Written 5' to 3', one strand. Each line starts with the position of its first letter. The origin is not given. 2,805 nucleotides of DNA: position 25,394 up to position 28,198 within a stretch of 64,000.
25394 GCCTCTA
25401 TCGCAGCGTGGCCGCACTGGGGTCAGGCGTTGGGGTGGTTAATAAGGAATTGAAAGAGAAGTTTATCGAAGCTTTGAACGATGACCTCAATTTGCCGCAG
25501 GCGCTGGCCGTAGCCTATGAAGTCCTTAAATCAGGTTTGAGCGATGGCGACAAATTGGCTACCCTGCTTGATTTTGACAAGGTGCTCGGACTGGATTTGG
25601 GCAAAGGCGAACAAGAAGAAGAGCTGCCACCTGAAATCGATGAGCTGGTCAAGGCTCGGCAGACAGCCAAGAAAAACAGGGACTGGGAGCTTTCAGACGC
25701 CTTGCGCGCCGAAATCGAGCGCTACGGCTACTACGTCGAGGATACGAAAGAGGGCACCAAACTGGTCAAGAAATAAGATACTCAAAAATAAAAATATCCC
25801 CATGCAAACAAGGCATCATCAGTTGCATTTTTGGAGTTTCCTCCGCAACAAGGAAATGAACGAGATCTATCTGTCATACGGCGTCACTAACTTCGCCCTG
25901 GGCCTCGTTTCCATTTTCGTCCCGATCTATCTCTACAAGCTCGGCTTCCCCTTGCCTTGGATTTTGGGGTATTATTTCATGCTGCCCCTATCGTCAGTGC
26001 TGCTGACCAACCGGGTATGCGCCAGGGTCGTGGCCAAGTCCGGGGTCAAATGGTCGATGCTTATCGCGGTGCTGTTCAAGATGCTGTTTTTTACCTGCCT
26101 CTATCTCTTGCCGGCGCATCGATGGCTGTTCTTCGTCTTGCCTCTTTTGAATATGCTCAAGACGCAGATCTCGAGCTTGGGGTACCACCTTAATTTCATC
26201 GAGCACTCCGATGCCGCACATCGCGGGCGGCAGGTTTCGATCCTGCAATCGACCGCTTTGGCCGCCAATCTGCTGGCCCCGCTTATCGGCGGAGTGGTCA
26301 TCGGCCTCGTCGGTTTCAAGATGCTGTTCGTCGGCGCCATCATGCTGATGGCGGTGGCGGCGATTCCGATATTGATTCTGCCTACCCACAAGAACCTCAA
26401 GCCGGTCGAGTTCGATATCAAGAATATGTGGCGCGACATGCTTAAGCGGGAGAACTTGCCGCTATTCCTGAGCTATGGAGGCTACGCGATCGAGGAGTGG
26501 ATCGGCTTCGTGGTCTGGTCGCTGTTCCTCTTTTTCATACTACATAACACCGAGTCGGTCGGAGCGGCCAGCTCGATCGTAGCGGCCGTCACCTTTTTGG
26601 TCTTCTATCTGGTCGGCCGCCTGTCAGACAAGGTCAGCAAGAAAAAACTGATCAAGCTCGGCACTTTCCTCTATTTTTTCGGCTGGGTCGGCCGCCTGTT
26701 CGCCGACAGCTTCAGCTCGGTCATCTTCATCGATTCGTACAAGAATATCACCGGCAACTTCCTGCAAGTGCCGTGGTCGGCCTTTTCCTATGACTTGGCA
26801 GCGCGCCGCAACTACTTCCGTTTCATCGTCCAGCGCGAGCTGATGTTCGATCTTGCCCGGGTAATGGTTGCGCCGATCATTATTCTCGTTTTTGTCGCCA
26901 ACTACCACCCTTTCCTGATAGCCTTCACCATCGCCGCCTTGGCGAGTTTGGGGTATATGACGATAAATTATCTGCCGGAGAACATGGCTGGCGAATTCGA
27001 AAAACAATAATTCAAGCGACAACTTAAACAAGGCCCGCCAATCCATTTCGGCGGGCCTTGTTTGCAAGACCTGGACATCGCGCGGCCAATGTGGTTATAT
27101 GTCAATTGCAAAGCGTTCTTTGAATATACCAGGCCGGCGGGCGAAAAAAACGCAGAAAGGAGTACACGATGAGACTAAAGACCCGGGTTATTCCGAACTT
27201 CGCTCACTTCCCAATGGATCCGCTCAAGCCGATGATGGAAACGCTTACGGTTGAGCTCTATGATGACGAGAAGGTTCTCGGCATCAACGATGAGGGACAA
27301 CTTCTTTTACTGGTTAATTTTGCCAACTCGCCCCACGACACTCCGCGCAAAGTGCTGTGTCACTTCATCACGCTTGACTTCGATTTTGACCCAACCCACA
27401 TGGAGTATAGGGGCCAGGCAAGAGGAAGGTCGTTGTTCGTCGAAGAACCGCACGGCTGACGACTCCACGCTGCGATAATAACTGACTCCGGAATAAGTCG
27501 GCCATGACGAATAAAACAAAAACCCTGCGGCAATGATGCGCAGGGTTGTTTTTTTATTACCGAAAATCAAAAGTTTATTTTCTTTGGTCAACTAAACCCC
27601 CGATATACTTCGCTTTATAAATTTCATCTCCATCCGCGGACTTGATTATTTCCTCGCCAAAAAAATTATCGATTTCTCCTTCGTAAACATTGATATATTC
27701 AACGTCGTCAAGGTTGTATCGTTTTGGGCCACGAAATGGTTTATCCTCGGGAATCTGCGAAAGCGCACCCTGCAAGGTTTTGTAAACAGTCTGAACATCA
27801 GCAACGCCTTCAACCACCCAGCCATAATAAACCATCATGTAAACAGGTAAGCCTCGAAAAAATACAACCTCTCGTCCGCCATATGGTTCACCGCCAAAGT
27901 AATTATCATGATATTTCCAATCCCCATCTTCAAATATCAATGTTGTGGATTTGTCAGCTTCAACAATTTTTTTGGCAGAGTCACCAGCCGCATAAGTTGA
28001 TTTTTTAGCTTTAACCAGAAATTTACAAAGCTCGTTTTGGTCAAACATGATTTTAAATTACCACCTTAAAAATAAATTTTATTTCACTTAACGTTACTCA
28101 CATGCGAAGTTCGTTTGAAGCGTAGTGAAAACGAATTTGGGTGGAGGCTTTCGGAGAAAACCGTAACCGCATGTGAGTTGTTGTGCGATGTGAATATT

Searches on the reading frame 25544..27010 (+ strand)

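Call 75: search_protein_families(library=pfam, max_evalue=0.00001, proteins=[window:25544-27010:+])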
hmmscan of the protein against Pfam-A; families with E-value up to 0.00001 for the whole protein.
window:25544-27010:+ (488 aa): 1 family
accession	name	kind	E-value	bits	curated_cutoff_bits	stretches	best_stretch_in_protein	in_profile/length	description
PF07690.21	MFS_1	-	1.9e-13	50.5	33.4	1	109-393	2-295/347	Major Facilitator Superfamily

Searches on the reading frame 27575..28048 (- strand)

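Call 77: search_protein_families(library=pfam, max_evalue=0.00001, proteins=[window:27575-28048:-])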
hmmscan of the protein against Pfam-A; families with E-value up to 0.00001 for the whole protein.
window:27575-28048:- (157 aa): 1 family
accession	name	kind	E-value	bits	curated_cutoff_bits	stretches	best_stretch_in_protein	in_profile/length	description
PF18931.5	DUF5680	-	1e-24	87.3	25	1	48-153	1-104/104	Domain of unknown function (DUF5680)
